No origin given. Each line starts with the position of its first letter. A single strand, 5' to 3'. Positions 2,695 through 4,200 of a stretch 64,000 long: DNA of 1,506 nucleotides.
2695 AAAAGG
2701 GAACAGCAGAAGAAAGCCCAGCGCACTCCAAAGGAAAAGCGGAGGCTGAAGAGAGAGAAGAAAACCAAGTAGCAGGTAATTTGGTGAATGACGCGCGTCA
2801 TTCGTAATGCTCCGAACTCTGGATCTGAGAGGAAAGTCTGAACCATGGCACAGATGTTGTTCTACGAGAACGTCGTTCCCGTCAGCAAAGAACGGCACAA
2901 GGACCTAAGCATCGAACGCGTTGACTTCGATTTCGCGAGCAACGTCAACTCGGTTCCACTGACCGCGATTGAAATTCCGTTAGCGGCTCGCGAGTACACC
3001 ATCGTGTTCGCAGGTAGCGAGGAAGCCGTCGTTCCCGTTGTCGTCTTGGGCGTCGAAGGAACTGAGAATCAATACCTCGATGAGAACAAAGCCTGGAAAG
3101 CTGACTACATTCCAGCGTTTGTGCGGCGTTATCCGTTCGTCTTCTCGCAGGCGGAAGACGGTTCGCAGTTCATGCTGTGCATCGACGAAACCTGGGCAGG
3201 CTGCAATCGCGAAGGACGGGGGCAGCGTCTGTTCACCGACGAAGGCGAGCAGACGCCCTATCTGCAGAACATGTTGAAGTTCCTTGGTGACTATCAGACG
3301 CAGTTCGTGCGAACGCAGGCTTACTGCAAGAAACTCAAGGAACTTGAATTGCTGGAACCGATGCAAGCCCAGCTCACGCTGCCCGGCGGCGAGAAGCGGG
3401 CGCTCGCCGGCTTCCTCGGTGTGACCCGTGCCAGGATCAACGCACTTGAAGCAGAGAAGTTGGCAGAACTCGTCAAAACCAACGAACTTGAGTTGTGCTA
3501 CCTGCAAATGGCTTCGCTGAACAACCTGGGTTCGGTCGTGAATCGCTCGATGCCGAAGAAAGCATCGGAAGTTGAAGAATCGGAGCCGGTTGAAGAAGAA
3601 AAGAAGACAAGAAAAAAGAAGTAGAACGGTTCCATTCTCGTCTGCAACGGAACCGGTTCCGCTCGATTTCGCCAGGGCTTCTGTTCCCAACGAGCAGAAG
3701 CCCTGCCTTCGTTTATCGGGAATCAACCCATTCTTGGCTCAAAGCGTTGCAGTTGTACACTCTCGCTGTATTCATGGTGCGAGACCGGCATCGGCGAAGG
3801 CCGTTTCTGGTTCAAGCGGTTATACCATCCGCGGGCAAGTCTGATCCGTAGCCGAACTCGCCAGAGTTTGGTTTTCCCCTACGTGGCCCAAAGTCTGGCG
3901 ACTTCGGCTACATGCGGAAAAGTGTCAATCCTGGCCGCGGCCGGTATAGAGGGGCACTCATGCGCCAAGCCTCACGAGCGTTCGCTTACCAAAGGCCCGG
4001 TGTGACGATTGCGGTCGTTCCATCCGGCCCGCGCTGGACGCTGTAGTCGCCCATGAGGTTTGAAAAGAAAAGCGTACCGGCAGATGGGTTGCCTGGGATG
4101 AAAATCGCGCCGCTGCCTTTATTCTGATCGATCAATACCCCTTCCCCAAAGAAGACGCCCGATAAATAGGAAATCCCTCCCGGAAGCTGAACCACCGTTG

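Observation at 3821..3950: Family A: about 130-bp MITE-like element with TIRs, internal hairpin, six copies in 64 kb, all in the same orientation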

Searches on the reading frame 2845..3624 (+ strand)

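Call 83: search_protein_families(library=pfam, proteins=[window:2845-3624:+], max_evalue=0.001)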
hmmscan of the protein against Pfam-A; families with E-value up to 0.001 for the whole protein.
window:2845-3624:+ (259 aa): 1 family
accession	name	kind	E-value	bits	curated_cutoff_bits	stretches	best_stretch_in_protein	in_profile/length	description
PF07277.16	SapC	-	2.8e-68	230.2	28.9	1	14-228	2-217/220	SapC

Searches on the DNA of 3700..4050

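Call 69: search_rna_families(source=window, start=3700, end=4050, threshold=evalue, max_evalue=10)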
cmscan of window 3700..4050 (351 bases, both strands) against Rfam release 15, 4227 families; matches with E-value up to 10: 2.
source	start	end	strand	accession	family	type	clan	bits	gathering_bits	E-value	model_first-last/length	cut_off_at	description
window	3851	3911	+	RF00102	VA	Gene;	-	15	62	5.2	1-159/159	no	VA RNA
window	3700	3708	-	RF01716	PhotoRC-I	Cis-reg;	-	10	45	6.2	1-9/44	3'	PhotoRC-I RNA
